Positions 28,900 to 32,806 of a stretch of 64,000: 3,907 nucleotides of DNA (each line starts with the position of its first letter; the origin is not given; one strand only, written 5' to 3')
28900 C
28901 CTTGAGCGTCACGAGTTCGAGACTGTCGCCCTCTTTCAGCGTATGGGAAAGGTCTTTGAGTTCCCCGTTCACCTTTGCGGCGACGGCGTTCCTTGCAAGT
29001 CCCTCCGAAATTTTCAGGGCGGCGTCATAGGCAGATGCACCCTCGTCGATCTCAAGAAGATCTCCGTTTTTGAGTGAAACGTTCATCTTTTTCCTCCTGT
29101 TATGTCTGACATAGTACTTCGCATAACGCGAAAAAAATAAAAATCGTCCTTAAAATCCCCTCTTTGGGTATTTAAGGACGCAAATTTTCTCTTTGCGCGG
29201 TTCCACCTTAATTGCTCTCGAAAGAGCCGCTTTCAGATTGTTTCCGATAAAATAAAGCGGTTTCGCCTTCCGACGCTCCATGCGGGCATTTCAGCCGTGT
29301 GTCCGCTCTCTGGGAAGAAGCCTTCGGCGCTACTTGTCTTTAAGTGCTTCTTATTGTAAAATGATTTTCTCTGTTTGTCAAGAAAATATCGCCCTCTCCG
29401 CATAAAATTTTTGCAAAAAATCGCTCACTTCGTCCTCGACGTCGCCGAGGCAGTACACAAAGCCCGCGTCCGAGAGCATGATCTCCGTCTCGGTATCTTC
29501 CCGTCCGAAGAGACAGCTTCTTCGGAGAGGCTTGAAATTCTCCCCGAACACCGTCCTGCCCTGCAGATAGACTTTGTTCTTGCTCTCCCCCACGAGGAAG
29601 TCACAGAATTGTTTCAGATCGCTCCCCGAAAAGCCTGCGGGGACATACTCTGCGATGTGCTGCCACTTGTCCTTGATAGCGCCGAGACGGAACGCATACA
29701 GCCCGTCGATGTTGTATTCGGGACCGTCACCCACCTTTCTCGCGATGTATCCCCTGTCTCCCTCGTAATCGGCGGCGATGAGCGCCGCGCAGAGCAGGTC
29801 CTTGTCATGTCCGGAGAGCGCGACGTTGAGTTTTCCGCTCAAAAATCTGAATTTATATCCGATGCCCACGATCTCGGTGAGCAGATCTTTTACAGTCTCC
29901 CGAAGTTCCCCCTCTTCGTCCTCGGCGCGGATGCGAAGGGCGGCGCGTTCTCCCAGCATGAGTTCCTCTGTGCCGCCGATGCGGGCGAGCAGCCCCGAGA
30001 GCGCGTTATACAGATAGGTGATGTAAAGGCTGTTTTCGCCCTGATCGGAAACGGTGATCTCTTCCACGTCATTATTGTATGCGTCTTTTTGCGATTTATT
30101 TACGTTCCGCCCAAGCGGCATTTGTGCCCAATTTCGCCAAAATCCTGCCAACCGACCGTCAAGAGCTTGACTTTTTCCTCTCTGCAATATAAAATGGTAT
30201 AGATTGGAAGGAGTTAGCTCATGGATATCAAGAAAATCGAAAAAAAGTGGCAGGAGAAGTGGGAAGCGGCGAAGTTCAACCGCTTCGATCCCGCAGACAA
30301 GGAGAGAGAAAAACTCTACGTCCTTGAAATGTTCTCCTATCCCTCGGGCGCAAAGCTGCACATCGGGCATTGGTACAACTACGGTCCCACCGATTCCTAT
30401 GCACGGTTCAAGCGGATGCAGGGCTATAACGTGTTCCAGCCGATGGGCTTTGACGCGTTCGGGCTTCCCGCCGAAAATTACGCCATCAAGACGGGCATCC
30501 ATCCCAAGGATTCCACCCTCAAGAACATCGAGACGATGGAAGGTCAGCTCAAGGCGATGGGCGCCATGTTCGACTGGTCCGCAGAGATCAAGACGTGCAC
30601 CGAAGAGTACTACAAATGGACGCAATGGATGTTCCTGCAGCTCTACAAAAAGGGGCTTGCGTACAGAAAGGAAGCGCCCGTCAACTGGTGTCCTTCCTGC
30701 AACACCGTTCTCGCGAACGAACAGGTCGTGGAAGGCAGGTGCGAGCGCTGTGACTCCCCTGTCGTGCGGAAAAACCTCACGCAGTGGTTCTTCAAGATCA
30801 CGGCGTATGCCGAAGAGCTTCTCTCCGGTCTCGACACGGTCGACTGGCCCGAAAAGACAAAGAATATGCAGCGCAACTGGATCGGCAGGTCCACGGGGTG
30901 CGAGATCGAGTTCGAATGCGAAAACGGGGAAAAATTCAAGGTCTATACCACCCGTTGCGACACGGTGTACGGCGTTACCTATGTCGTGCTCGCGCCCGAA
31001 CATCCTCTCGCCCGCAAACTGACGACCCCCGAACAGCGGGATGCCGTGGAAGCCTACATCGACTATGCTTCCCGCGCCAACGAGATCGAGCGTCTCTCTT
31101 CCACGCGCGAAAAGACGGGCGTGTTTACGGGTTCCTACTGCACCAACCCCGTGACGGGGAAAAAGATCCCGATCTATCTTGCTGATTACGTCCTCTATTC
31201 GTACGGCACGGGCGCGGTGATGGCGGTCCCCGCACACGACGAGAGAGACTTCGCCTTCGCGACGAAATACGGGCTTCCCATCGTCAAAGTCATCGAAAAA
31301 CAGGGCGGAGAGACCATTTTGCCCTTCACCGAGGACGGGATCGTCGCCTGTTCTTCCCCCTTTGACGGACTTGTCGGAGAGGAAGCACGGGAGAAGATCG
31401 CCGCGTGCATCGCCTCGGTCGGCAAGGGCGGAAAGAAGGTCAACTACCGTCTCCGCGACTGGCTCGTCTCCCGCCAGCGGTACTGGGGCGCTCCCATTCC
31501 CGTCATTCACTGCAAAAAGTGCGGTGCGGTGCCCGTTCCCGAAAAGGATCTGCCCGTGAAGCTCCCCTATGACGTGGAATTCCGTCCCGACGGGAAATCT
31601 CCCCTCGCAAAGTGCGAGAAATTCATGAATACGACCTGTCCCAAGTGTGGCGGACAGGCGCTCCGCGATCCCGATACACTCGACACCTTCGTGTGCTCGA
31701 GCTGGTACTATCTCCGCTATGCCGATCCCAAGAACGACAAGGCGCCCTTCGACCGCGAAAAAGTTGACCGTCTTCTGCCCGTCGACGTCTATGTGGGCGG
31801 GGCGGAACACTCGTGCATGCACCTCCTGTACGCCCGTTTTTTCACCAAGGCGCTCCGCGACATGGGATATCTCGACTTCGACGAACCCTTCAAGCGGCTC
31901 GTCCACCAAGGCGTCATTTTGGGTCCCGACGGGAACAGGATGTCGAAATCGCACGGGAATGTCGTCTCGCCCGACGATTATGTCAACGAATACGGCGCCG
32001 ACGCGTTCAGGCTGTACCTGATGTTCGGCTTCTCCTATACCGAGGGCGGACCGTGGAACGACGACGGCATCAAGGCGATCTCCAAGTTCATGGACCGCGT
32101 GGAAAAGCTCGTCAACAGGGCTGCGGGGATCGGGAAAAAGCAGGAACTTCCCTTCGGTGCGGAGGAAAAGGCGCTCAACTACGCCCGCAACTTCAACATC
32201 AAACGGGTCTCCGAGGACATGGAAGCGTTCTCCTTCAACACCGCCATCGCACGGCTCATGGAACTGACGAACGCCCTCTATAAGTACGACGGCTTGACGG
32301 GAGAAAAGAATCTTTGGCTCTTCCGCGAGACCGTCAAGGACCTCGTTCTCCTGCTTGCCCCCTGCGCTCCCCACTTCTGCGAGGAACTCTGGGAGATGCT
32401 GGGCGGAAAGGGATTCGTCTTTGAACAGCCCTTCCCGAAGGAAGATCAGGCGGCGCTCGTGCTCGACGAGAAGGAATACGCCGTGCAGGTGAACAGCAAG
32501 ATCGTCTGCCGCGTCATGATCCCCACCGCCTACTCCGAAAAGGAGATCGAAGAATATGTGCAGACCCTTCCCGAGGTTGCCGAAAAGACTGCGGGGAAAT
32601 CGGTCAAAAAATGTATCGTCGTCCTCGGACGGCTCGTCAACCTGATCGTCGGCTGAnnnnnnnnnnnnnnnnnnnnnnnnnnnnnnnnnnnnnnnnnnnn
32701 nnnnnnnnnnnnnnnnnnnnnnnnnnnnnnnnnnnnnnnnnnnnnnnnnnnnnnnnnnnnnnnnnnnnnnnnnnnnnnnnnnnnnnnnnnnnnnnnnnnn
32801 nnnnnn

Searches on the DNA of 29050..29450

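Call 54: search_rna_families(source=window, start=29050, end=29450, threshold=evalue, max_evalue=0.01)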
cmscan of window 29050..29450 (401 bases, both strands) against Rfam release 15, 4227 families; matches with E-value up to 0.01: 1.
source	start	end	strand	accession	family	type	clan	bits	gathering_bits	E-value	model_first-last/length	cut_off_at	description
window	29171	29349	-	RF00230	T-box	Cis-reg; leader;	-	58.7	93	2e-12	1-219/219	no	T-box leader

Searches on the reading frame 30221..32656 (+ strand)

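Call 10: search_protein_families(library=pfam, proteins=[window:30221-32656:+])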
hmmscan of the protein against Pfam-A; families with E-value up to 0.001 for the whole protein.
window:30221-32656:+ (811 aa): 4 families
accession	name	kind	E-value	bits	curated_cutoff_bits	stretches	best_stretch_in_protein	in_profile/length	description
PF13603.12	tRNA-synt_1_2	-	6.6e-68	228.3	25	1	218-395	1-182/185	Leucyl-tRNA synthetase, editing domain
PF00133.28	tRNA-synt_1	-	4.2e-51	174.4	22.7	2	9-222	1-226/414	tRNA synthetases class I (I, L, M and V)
PF09334.17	tRNA-synt_1g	-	1.3e-30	106.9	20.1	2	39-179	8-144/391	tRNA synthetases class I (M)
PF08264.19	Anticodon_1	-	1.7e-19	70.6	25.1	1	660-761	12-132/148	Anticodon-binding domain of tRNA ligase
